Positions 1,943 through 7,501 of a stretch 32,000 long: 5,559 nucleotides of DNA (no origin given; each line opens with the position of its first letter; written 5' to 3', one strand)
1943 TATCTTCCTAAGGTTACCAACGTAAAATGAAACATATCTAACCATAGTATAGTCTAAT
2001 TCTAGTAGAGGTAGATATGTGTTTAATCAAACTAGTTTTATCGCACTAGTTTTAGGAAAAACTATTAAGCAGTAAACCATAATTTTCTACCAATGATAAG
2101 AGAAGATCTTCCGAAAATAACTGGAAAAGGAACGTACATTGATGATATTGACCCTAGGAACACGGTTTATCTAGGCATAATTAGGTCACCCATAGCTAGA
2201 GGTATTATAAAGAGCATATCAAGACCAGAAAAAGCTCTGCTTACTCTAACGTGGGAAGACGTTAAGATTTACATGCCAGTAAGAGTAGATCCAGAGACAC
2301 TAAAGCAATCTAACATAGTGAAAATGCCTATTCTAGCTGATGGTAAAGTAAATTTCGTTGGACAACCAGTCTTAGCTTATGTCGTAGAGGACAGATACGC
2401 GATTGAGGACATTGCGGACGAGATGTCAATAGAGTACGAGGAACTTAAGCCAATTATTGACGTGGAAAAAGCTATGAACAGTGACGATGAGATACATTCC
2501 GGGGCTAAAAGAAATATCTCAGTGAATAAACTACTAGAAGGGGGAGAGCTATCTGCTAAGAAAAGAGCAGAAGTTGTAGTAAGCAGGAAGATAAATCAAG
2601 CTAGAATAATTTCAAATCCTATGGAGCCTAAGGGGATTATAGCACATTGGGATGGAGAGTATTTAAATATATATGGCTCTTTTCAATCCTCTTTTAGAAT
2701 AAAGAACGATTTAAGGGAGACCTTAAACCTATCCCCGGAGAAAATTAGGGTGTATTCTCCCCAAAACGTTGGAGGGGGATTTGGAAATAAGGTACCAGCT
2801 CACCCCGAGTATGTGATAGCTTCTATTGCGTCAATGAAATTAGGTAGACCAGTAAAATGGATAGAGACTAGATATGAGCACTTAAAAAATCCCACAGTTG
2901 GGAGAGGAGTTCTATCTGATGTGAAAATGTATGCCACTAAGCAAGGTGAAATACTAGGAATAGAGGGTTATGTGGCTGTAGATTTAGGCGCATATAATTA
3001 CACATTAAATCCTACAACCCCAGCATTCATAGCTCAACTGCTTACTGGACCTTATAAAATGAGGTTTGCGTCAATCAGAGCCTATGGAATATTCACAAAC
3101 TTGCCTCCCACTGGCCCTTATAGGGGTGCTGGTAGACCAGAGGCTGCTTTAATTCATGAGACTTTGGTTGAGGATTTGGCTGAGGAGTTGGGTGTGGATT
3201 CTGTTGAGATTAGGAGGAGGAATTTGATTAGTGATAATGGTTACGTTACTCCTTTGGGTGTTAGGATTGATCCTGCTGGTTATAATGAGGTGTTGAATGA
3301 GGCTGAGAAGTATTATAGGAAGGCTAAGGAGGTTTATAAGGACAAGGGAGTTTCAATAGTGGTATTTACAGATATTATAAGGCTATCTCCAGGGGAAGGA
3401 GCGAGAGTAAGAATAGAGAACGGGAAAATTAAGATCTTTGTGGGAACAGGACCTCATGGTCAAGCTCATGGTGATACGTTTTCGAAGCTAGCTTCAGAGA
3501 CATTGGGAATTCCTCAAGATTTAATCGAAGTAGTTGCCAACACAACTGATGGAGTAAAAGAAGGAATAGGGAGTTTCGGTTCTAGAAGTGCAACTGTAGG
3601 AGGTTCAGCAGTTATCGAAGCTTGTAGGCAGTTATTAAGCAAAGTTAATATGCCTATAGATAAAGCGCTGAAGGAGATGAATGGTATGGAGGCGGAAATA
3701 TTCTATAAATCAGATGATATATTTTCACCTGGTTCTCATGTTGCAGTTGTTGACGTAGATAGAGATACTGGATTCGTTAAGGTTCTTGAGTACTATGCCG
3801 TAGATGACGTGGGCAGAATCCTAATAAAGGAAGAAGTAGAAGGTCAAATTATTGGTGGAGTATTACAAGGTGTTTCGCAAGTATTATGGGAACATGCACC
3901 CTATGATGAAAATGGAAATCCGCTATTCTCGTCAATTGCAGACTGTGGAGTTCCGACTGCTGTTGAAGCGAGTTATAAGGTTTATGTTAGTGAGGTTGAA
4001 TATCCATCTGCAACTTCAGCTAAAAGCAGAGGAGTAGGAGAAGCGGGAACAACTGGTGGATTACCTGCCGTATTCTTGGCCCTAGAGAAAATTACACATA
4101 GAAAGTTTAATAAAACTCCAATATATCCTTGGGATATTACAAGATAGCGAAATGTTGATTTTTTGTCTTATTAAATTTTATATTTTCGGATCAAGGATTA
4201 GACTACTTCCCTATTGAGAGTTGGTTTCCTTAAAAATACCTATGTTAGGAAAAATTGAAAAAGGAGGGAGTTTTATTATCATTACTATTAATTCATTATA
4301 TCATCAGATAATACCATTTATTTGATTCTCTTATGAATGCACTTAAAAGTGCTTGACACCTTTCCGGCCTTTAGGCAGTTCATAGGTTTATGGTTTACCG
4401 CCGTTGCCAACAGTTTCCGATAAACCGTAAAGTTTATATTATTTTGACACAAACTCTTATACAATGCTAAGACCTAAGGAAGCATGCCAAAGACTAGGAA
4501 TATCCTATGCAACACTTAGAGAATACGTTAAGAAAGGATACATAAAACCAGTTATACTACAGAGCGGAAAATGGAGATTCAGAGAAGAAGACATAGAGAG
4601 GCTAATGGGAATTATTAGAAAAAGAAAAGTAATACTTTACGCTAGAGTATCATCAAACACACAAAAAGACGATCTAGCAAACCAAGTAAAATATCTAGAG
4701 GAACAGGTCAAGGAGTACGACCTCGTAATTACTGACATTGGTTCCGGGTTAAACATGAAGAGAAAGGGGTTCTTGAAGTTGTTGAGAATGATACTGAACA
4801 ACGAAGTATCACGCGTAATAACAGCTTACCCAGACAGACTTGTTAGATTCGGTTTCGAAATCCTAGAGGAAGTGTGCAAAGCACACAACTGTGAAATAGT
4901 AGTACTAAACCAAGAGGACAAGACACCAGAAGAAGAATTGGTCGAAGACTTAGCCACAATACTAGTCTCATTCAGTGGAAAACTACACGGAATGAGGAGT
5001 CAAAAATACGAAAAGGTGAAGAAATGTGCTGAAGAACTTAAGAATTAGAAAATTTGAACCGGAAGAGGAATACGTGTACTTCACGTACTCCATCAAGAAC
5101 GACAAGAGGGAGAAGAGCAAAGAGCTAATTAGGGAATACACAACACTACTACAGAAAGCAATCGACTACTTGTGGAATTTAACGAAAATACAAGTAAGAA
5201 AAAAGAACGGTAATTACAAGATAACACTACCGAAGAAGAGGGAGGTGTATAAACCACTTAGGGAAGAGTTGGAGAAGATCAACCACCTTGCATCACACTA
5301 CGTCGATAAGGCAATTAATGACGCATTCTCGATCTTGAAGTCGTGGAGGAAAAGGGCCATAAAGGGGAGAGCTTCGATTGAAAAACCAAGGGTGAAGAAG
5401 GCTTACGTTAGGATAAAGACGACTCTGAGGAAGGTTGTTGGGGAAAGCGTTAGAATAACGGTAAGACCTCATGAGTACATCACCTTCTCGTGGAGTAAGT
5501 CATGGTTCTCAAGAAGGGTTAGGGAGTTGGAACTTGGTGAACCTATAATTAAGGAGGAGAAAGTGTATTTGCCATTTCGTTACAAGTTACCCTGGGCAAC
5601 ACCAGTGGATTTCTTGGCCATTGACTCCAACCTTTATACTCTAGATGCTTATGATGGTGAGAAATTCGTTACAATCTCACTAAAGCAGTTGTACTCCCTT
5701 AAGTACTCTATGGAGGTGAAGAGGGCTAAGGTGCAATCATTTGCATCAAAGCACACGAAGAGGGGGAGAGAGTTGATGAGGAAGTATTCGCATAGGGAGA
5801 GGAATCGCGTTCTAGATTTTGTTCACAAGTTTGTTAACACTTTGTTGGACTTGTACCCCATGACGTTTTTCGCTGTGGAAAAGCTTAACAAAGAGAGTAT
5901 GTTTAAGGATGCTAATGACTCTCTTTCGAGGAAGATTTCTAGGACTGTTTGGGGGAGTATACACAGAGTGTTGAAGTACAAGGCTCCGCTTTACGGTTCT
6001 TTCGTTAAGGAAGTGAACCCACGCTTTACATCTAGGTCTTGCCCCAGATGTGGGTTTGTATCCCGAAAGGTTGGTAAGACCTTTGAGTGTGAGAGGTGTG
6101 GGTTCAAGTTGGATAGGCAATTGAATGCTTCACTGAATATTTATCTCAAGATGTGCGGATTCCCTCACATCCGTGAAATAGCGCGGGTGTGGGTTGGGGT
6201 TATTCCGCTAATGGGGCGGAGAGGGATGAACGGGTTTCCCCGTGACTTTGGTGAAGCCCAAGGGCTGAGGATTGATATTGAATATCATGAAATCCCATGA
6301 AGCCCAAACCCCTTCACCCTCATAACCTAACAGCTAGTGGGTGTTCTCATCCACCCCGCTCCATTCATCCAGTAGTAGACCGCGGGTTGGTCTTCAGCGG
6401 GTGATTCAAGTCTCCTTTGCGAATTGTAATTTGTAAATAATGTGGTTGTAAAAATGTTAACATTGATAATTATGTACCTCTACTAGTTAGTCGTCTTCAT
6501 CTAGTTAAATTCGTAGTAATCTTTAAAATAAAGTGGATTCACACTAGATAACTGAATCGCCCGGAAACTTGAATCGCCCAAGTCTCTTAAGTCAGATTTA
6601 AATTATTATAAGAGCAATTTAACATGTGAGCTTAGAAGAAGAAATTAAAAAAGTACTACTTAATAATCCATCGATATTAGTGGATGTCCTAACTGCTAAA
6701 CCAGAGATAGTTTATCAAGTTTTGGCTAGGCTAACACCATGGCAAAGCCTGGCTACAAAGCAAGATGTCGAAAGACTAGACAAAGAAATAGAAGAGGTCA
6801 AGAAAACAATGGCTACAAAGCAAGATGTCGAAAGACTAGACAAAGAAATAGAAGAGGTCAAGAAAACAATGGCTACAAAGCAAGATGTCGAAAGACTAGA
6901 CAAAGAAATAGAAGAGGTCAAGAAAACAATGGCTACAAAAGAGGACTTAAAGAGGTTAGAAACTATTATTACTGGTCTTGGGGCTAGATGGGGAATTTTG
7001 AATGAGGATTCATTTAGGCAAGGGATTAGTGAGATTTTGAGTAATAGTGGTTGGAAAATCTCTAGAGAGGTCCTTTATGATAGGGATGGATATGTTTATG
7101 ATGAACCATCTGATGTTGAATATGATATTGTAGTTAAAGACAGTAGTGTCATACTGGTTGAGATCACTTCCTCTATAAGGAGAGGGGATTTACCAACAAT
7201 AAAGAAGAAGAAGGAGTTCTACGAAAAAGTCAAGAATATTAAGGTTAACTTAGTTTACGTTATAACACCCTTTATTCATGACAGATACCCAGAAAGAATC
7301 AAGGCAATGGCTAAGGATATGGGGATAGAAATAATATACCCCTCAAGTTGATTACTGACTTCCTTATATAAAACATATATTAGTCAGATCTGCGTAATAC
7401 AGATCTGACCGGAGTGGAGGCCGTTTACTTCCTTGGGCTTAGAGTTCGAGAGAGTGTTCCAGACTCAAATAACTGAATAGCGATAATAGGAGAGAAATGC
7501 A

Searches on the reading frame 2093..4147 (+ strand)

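Call 72: search_protein_families(library=pfam, proteins=[window:2093-4147:+])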
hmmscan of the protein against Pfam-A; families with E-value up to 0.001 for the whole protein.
window:2093-4147:+ (684 aa): 3 families
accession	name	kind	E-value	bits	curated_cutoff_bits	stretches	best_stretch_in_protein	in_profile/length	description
PF02738.23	MoCoBD_1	-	4.2e-62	209.9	27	1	135-378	2-244/244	Molybdopterin cofactor-binding domain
PF20256.3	MoCoBD_2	-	3.6e-49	168.2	27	2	528-625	173-281/283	Molybdopterin cofactor-binding domain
PF01315.27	Ald_Xan_dh_C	-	3.4e-12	47.1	31.3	1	10-119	1-110/110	Aldehyde oxidase and xanthine dehydrogenase, a/b hammerhead domain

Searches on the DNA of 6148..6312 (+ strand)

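Call 82: build_rna_model(alignment_id=A3, structure=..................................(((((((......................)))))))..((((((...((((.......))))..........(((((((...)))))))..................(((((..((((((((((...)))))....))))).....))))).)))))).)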
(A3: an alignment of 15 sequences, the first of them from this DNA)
Model R1 built from alignment A3 (15 sequences, 193 columns); structure: as given.
model positions 165; base pairs 37; branch points 3; effective number of sequences 1.41; information 0.591 bits per position. Calibrated on 0.2 Mb of random sequence (short: E-values are rough).
structure used (alignment columns):
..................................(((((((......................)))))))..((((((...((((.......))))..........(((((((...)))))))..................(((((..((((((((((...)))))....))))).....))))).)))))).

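Call 83: search_with_rna_model(model_id=R1, sources=[window, L011, L012, L013, L014, L015, L016, L017, L018, L019, L020, L021, L022, L023, L025, L026, L027, L028, L029, L030, L031, L032, L033, L034, L036, L039, L041], max_evalue=0.01, show_alignments=0)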
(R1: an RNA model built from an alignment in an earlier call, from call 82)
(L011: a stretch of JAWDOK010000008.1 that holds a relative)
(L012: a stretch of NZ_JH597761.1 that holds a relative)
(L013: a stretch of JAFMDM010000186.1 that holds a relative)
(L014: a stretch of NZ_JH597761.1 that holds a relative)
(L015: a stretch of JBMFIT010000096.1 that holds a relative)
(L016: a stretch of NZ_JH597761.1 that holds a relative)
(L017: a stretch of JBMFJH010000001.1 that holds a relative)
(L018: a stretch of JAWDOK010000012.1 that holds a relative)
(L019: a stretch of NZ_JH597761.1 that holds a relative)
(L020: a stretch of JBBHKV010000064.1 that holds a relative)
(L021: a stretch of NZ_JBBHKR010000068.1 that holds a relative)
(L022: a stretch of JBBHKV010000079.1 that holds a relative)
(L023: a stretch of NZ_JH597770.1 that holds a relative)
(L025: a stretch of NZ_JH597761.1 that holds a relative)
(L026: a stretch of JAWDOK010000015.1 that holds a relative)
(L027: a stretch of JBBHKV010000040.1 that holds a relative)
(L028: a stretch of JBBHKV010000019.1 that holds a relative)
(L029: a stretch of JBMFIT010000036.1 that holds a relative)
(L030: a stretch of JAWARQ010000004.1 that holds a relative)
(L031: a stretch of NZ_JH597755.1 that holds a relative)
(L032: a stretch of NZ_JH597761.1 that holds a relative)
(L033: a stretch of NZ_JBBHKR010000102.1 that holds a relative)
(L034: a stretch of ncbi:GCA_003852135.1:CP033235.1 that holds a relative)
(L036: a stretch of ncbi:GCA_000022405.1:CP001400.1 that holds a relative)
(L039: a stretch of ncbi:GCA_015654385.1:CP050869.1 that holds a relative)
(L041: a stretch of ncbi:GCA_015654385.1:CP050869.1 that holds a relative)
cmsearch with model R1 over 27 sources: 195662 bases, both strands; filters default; matches with E-value up to 0.01: 28.
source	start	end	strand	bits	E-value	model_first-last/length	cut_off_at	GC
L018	7641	7802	-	190.3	8.5e-55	1-165/165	no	0.51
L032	1631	1804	+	189.9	1.2e-54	1-165/165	no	0.55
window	6148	6312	+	188.9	2.3e-54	1-165/165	no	0.53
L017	5979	6146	-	184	6.7e-53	1-165/165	no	0.58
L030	2407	2574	-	181.3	4.4e-52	1-165/165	no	0.54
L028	639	812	+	177.3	6.5e-51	1-165/165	no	0.55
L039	2623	2781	+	176.5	1.1e-50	1-165/165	no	0.52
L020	2236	2391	+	169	2e-48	1-165/165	no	0.53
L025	5505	5670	+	166.8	9.3e-48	1-165/165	no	0.54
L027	1525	1688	-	160.2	8.6e-46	1-165/165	no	0.53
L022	1120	1283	+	155.8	1.8e-44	1-165/165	no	0.53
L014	4414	4563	-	150.1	9e-43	1-165/165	no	0.56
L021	4404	4562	+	141.4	3.5e-40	1-165/165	no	0.52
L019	5490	5656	-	140.9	5.1e-40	1-165/165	no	0.53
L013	1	119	+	138.7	2.3e-39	47-165/165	5'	0.53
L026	1993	2130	+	136.4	1.1e-38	1-165/165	no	0.48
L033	4026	4170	+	136.2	1.3e-38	1-165/165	no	0.51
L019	7829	7989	-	135.2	2.4e-38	1-165/165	no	0.55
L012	854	999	+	122.4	1.7e-34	1-165/165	no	0.53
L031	6474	6628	-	120.6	5.7e-34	1-165/165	no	0.47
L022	7893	8000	-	110.9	4.4e-31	61-165/165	5'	0.53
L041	2391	2548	+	96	1.3e-26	1-165/165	no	0.39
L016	3163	3331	-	79.1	1.4e-21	1-165/165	no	0.48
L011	1560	1660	-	73.4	7e-20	55-159/165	no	0.46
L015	1814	1985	-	57.5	3.9e-15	24-165/165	5'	0.58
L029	6817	6877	+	55.4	1.7e-14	98-158/165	no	0.51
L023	6703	6837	-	27.9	2.6e-06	1-165/165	no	0.49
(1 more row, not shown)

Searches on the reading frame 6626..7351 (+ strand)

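Call 8: search_protein_families(library=pfam, proteins=[window:6626-7351:+])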
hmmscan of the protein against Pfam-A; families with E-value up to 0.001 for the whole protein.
window:6626-7351:+ (241 aa): 3 families
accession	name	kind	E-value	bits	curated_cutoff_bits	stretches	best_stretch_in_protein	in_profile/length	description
PF07788.17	PDDEXK_10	-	7.4e-36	122.4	21.2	1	162-235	1-74/74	PD-(D/E)XK nuclease superfamily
PF12644.12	DUF3782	-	1.4e-23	83.3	24.4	1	87-161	2-78/78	Protein of unknown function (DUF3782)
PF10805.13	DUF2730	-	0.00011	22.6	24.9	0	59-113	26-91/102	Protein of unknown function (DUF2730)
